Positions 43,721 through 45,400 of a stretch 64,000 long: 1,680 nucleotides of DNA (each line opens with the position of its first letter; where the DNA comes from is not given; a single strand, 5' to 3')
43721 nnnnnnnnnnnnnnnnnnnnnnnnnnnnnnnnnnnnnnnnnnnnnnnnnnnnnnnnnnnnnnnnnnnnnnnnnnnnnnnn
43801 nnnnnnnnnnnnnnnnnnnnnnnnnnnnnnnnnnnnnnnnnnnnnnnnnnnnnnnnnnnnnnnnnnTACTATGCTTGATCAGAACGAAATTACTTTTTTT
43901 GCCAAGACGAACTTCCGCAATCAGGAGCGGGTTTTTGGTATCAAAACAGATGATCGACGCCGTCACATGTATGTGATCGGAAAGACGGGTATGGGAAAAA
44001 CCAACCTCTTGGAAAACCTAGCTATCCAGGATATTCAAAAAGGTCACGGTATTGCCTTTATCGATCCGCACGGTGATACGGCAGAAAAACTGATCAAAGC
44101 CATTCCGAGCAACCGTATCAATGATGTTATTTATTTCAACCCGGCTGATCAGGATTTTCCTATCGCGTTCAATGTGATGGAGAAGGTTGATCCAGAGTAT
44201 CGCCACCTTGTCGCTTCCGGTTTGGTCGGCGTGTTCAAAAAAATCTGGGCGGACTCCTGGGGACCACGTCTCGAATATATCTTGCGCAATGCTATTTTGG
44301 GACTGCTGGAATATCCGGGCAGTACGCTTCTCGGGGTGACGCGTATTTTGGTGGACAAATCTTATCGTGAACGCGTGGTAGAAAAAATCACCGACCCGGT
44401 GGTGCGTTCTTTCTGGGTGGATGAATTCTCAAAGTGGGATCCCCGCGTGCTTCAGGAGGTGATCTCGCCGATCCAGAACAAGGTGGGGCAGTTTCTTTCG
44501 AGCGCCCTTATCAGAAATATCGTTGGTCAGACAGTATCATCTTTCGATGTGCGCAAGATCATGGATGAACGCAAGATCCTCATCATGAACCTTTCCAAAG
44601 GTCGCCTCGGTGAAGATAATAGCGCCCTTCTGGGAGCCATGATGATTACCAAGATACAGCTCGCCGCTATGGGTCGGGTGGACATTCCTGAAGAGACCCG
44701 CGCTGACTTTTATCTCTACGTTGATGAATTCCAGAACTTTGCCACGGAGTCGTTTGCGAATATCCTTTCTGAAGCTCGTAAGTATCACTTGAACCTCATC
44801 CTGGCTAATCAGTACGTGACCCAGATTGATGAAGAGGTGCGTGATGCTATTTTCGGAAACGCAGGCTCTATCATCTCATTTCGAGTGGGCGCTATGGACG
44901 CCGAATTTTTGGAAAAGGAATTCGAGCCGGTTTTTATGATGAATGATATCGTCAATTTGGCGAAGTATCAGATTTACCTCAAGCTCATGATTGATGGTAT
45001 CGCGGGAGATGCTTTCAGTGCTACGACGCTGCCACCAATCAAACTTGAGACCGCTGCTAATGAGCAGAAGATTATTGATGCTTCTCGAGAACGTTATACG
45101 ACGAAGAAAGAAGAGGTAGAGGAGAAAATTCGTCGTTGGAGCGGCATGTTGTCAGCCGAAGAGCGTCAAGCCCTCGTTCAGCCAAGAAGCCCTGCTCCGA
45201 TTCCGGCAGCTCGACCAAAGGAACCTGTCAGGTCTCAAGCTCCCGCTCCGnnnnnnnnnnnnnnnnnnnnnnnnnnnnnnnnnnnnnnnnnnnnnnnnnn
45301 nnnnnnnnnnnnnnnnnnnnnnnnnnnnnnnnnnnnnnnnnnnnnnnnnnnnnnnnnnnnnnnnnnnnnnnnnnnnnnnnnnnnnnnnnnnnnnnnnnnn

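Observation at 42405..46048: Orphan two-gene module: membrane protein plus VirD4/TraG-like ATPase with C-terminal zinc ribbon, under a structured leader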

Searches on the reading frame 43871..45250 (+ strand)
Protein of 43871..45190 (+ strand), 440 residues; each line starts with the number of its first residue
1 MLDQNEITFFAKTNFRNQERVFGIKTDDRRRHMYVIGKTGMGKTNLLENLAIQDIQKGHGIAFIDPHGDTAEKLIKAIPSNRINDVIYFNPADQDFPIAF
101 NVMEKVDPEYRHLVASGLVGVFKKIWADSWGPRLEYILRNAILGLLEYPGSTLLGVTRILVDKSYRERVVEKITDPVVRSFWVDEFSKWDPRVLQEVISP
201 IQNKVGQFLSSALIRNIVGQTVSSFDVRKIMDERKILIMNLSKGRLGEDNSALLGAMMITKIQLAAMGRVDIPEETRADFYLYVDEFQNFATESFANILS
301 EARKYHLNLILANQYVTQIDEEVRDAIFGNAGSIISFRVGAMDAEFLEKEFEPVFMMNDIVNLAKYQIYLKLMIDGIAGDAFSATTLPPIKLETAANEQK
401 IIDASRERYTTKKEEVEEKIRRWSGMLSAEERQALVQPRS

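Call 57: predict_structure(alignment_id=A4)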
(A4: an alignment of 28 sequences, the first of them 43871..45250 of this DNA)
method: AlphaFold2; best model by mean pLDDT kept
length: 460 residues; sequences in the alignment: 28
mean_pLDDT: 47.1   pTM: 0.43
mean pLDDT of the five models: 47.1, 45.7, 45.1, 44.6, 43.8
residues with pLDDT >= 90: 1; 70-90: 65; 50-70: 109; < 50: 285
segments of 3 or more residues with pLDDT < 50: 1-34, 38-44, 94-104, 120-129, 151-166, 182-224, 243-250, 287-410, 423-425, 439-460
pLDDT, mean of each block of 10 residues (from residue 1): 25 25 28 47 56 84 75 78 80 41 51 53 45 58 58 38 47 58 39 37 32 31 58 85 48 59 60 74 61 40 42 38 37 33 31 29 26 23 21 35 36 50 59 61 38 36
secondary structure, 60 per line:
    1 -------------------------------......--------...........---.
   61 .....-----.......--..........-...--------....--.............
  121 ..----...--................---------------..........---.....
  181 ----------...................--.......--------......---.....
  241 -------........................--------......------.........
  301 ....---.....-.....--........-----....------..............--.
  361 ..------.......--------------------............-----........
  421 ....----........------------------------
elements in order: E32-37 H46-56 E60-65 H71-77 H80-85 E86-89 H102-105 H108-122 H132-147 H163-172 H176-180 H191-209 H212-218 H227-232 E236-240 H248-271 E280-285 H292-304 E308-312 H314-318 H321-328 E334-337 H344-357 H369-375 H396-407 H413-424 H429-436

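Call 61: search_solved_structures(query=A6, max_evalue=10, show_alignments=1)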
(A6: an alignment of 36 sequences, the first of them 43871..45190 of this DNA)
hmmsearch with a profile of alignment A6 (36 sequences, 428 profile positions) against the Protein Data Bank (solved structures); distinct sequences matched with E-value up to 10: 9.
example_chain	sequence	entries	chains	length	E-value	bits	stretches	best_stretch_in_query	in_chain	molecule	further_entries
1gl6_A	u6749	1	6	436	2.3e-07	33.3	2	23-70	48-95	ATPASE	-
1e9r_A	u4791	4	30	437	2.3e-07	33.3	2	23-70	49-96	CONJUGAL TRANSFER PROTEIN TRWB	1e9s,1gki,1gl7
6sz9_A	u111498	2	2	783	2.5e-07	33.1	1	6-76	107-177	IcmO (DotL)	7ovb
8xau_A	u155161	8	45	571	0.0037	19.4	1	289-360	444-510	ATP-binding protein | HerA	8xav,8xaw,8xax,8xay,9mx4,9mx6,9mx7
2kjq_A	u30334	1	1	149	0.058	15.5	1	26-63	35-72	DnaA-related protein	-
9x1l_A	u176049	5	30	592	0.12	14.5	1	27-69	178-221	DNA helicase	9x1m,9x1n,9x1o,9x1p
8wiv_A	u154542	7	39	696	0.56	12.3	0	27-69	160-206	Helicase HerA central domain-containing protein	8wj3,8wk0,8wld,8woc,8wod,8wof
2qck_A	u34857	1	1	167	2.1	10.4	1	209-251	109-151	Flavin reductase domain protein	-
9nbl_A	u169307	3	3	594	2.1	10.3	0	28-62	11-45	Arsenite transporter ATPase-like protein,arsA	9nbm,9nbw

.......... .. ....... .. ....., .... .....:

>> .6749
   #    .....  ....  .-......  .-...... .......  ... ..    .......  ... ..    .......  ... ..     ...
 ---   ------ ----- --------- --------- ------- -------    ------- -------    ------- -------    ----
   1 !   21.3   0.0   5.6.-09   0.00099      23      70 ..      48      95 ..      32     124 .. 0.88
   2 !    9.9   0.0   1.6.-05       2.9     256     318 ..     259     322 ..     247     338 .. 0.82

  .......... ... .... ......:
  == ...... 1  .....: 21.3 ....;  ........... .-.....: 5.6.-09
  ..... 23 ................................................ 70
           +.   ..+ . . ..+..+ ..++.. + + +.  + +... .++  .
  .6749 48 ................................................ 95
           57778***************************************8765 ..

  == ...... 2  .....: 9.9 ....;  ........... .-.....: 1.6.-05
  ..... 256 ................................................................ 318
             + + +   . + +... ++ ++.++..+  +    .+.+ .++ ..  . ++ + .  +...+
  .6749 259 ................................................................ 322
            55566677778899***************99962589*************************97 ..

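Call 69: search_dna_similar(query=window:43871-45190:+, collection=plasmids, mode=protein, max_evalue=0.001, max_rows=30)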
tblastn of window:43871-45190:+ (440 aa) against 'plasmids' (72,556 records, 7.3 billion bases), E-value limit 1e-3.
Records with a match: 779; places in all: 793; records where one place covers at least 80% of the query: 208.
Best place of each record, by identity: <60% 779.
By first word of the organism name: Bacillus 324; Streptomyces 120; Pseudomonas 114; Staphylococcus 34; Clostridium 19; Natrinema 12; Sulfolobus 11; Haladaptatus 9; Lactobacillus 9; Lysinibacillus 8; and 71 more.
By predicted mobility (MOB-suite, as given by PLSDB): non-mobilizable 567; conjugative 136; mobilizable 76.
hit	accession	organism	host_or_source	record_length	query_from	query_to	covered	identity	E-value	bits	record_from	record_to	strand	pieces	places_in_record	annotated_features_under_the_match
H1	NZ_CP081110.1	Sulfitobacter mediterraneus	-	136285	6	387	87%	40.9%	6e-97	325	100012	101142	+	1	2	type IV secretion system DNA-binding domain-containing protein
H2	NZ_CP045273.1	Priestia megaterium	pure culture,Paper surface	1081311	29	426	87%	34.6%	1e-22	257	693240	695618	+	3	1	none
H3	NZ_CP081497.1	Streptomyces sp. BHT-5-2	whole organism,plant soil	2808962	20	389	84%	33.5%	1e-62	226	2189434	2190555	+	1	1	none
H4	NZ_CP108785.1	Embleya sp. NBC_00888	-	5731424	17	388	85%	33.2%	6e-68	242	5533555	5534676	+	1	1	none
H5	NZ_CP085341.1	Haladaptatus halobius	cell culture,saline soil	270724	23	436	94%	29.5%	1e-36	150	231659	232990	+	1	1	type IV secretion system DNA-binding domain-containing protein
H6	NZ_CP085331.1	Haladaptatus salinisoli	cell culture,saline soil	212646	23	421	91%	30.0%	5e-37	151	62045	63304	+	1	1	type IV secretion system DNA-binding domain-containing protein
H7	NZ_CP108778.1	Embleya sp. NBC_00896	-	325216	18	388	84%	32.0%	1e-62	226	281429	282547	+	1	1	type IV secretory system conjugative DNA transfer family protein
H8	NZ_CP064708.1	Bradyrhizobium sp. 131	Acmispon strigosus,cell culture,root ...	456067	17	389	85%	31.0%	3e-51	193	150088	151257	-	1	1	type IV secretion system DNA-binding domain-containing protein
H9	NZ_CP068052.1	Peribacillus psychrosaccharolyticus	-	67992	30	436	93%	28.0%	3e-33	140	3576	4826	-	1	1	DUF87 domain-containing protein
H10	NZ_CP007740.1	Bacillus methanolicus MGA3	soil sample, enrichment culture ...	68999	30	419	89%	28.4%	5e-34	142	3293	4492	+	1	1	DUF87 domain-containing protein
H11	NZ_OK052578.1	Metabacillus dongyingensis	white elm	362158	18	411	90%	27.5%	1e-29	129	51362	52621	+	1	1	DUF87 domain-containing protein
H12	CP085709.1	Bacillus sp. CMF21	single cell,soil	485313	30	411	87%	28.2%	3e-31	134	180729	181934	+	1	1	DUF87 domain-containing protein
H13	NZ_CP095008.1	Halococcus dombrowskii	Direct from delivered sample,Rock salt ...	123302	23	409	88%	27.8%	1e-36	150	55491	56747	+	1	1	type IV secretory system conjugative DNA transfer family protein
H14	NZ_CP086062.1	Bacillus sp. BC1-43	Sing cell,soil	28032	30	405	85%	28.6%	1e-36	150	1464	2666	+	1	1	DUF87 domain-containing protein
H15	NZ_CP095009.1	Halococcus dombrowskii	Direct from delivered sample,Rock salt ...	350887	23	409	88%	27.5%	9e-37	150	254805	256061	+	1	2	type IV secretory system conjugative DNA transfer family protein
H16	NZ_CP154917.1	Bacillus subtilis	-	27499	30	405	85%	28.3%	5e-35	145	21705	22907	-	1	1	DUF87 domain-containing protein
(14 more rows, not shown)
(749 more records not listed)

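Call 71: get_annotated_region(hit=H1, flank=7000)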
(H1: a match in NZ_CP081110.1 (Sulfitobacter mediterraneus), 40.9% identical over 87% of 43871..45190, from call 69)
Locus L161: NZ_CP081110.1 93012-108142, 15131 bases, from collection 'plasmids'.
description: Sulfitobacter mediterraneus strain M342 plasmid unnamed1, complete sequence
organism: Sulfitobacter mediterraneus (NCBI taxid 83219)
taxonomy: Bacteria; Pseudomonadota; Alphaproteobacteria; Rhodobacterales; Roseobacteraceae; Sulfitobacter; Sulfitobacter mediterraneus
host: -; source: -; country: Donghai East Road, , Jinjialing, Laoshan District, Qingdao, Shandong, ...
typing (MOB-suite, as given by PLSDB): non-mobilizable
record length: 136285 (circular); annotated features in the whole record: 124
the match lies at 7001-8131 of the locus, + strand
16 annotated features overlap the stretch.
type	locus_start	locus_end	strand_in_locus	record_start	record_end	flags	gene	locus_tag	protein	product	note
CDS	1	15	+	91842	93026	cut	repA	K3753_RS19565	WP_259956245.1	plasmid partitioning protein RepA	-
CDS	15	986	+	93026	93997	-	repB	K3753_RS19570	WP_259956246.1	plasmid partitioning protein RepB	-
CDS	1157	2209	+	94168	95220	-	-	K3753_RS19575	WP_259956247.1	helix-turn-helix domain-containing protein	-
CDS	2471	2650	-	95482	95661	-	-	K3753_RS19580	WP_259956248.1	hypothetical protein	-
CDS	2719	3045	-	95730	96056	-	-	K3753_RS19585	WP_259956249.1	hypothetical protein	-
CDS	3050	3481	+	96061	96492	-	-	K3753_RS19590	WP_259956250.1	hypothetical protein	-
CDS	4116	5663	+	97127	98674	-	-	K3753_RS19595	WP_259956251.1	recombinase family protein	GO:0006310 - DNA recombination [Evidence IEA]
CDS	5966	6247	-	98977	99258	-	-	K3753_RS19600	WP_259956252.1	hypothetical protein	-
CDS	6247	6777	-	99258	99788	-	-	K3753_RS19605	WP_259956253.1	DUF3768 domain-containing protein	-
CDS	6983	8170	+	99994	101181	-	-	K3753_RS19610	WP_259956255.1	type IV secretion system DNA-binding domain-containing protein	-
CDS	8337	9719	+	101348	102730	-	-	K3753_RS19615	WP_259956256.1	transposase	GO:0006313 - DNA transposition [Evidence IEA]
CDS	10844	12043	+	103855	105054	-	-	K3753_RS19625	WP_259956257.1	IS91 family transposase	-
CDS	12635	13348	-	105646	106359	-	-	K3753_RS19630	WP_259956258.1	alpha/beta hydrolase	-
CDS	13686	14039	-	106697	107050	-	-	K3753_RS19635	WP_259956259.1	hypothetical protein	-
CDS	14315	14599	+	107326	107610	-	-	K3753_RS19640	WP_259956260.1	hypothetical protein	-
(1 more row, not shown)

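Call 72: get_annotated_region(hit=H7, flank=7000)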
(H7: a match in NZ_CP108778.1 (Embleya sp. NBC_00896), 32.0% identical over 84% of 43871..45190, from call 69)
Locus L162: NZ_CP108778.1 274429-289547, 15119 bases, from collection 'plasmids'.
description: Embleya sp. NBC_00896 plasmid unnamed2, complete sequence
organism: Embleya sp. NBC_00896 (NCBI taxid 2975961)
taxonomy: Bacteria; Actinomycetota; Actinomycetes; Kitasatosporales; Streptomycetaceae; Embleya; Embleya sp. NBC 00896
host: -; source: -; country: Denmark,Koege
typing (MOB-suite, as given by PLSDB): non-mobilizable
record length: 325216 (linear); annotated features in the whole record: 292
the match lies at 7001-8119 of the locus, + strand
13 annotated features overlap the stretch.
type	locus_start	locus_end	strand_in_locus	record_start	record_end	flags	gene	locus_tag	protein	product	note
CDS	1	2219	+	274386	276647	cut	-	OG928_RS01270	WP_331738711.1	hypothetical protein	-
CDS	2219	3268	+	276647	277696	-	-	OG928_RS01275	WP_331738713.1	PrgI family protein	-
CDS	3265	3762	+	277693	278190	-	-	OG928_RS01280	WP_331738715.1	XF1762 family protein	-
CDS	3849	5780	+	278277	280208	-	-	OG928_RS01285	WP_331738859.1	ATP-binding protein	-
CDS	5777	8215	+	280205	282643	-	-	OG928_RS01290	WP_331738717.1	type IV secretory system conjugative DNA transfer family protein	-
CDS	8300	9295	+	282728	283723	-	-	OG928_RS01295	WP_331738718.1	replication-relaxation family protein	-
CDS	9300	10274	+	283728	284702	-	-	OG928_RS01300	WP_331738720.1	NlpC/P60 family protein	-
CDS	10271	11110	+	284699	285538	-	-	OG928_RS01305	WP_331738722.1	hypothetical protein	-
CDS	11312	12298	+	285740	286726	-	-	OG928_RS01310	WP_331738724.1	hypothetical protein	-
CDS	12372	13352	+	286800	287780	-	-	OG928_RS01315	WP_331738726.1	hypothetical protein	-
CDS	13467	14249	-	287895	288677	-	-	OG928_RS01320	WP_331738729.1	helix-turn-helix domain-containing protein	-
CDS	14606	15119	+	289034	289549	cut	-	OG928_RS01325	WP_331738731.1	hypothetical protein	-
CDS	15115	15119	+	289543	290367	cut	-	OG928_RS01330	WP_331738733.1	hypothetical protein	-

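Call 74: search_protein_families(library=pfam, proteins=[L162:5777-8215:+, L162:3849-5780:+, L161:6983-8170:+], max_evalue=0.01)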
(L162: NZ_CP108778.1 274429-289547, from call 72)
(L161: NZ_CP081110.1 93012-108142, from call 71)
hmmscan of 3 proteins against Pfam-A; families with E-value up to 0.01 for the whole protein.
L162:5777-8215:+ (812 aa): 11 families
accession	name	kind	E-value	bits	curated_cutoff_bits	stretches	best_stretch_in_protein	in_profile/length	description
PF02534.20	T4SS-DNA_transf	-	2.4e-10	40.3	20.1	2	415-494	37-114/468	Type IV secretory system Conjugative DNA transfer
PF10412.15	TrwB_AAD_bind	-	2.1e-09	37.2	20.5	1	415-484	9-72/387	Type IV secretion-system coupling protein DNA-binding domain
PF01935.23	DUF87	-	1.3e-06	29.2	23.2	1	421-484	23-83/220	Helicase HerA, central domain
PF13401.12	AAA_22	-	1.8e-06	28.8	27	1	419-459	3-43/130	AAA domain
PF12696.13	TraG-D_C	-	1.3e-05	25.6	22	1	673-740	4-72/126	TraM recognition site of TraD and TraG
PF01580.24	FtsK_SpoIIIE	-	0.00022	21.2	24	1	418-443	36-61/221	FtsK/SpoIIIE family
PF25199.1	nSTAND_NTPase5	-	0.00093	19.5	34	1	417-480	37-101/145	Novel STAND NTPase 5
PF13191.12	AAA_16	-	0.0013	19.7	32.6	0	417-458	19-59/167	AAA ATPase domain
PF00270.35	DEAD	-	0.0019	18.4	26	1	419-476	13-75/167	DEAD/DEAH box helicase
PF00005.33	ABC_tran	-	0.0028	18.7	25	1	422-469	12-53/137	ABC transporter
PF04851.21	ResIII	-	0.006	16.9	22.5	0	414-469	16-73/164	Type III restriction enzyme, res subunit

L162:3849-5780:+ (643 aa): 4 families
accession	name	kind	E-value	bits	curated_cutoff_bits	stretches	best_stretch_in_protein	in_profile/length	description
PF19044.6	P-loop_TraG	-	1.6e-14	53.8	25.8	2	445-539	250-347/413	TraG P-loop domain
PF12846.13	AAA_10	-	1e-11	44.9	27.5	1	420-497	215-292/362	AAA-like domain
PF11130.14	TraC_F_IV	-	1.6e-05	24.6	28.1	1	52-164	266-374/375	TraC protein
PF01935.23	DUF87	-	5e-05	23.9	23.2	1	232-292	29-92/220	Helicase HerA, central domain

L161:6983-8170:+ (395 aa): 10 families
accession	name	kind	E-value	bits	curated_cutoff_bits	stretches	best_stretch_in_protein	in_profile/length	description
PF10412.15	TrwB_AAD_bind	-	3.5e-11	43.1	20.5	1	31-164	15-146/387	Type IV secretion-system coupling protein DNA-binding domain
PF01935.23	DUF87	-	6.3e-06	26.9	23.2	1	24-102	15-84/220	Helicase HerA, central domain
PF13401.12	AAA_22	-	8.2e-06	26.6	27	1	32-80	6-33/130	AAA domain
PF13191.12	AAA_16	-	3.9e-05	24.7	32.6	1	29-158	22-124/167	AAA ATPase domain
PF02534.20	T4SS-DNA_transf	-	0.00038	19.9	20.1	1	27-318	44-346/468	Type IV secretory system Conjugative DNA transfer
PF25199.1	nSTAND_NTPase5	-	0.00054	20.2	34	0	30-74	40-85/145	Novel STAND NTPase 5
PF12696.13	TraG-D_C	-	0.00088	19.6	22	1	277-335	2-65/126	TraM recognition site of TraD and TraG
PF04851.21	ResIII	-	0.0058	17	22.5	0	23-77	15-71/164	Type III restriction enzyme, res subunit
PF20720.3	nSTAND3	-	0.0078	16.4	27.2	0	32-75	18-61/155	Novel STAND NTPase 3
PF21445.3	ADDB_N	-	0.0083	15.8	26.6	0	35-58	1-24/290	ADDB, N-terminal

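Call 75: search_dna_similar(query=L162:5777-7006:+, collection=plasmids, mode=protein, max_evalue=0.00001, max_rows=40, rows=spread)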
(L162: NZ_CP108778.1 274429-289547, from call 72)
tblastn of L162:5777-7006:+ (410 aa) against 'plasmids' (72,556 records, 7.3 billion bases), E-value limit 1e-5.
Records with a match: 3; places in all: 3; records where one place covers at least 80% of the query: 3.
Best place of each record, by identity: >=99% 1; 60-80% 1; <60% 1.
By first word of the organism name: Embleya 2; Streptomyces 1.
By predicted mobility (MOB-suite, as given by PLSDB): non-mobilizable 2; mobilizable 1.
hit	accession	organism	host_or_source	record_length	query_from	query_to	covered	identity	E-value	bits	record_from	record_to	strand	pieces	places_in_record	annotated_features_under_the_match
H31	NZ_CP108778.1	Embleya sp. NBC_00896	-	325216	1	410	100%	100.0%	0e+0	588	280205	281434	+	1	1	type IV secretory system conjugative DNA transfer family protein | ATP-binding protein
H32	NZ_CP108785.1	Embleya sp. NBC_00888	-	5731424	71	407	82%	66.5%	4e-104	345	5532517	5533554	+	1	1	none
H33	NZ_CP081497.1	Streptomyces sp. BHT-5-2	whole organism,plant soil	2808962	69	406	82%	54.1%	4e-71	249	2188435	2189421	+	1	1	none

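Call 76: get_annotated_region(hit=H16, flank=6000)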
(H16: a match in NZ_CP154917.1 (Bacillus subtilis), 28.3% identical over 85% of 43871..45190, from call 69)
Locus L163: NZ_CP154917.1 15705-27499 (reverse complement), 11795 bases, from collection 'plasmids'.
description: Bacillus subtilis strain FUA2231 plasmid unnamed1, complete sequence
organism: Bacillus subtilis (NCBI taxid 1423)
taxonomy: Bacteria; Bacillota; Bacilli; Bacillales; Bacillaceae; Bacillus; Bacillus subtilis
host: -; source: -; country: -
typing (MOB-suite, as given by PLSDB): non-mobilizable
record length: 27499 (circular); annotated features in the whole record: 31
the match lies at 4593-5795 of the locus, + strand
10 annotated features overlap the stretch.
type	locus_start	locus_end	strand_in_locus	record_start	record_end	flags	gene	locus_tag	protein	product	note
CDS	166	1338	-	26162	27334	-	-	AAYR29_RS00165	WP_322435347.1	ParM/StbA family protein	GO:0030541 - plasmid partitioning [Evidence IEA]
CDS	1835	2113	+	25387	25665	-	-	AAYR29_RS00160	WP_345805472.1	hypothetical protein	-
CDS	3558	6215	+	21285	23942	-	-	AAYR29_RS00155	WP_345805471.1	DUF87 domain-containing protein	-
CDS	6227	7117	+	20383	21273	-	-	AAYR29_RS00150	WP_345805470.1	replication-relaxation family protein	-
CDS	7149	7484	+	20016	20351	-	-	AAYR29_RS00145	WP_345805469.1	hypothetical protein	-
CDS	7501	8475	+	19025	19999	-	-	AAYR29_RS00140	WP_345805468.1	conjugal transfer protein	-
CDS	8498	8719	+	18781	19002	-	-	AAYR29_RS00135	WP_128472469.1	hypothetical protein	-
CDS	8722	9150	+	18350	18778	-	-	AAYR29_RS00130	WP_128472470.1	conjugal transfer protein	-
CDS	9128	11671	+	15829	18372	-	-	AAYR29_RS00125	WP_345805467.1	ATP-binding protein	-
CDS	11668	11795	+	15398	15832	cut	-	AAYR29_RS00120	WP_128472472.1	hypothetical protein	-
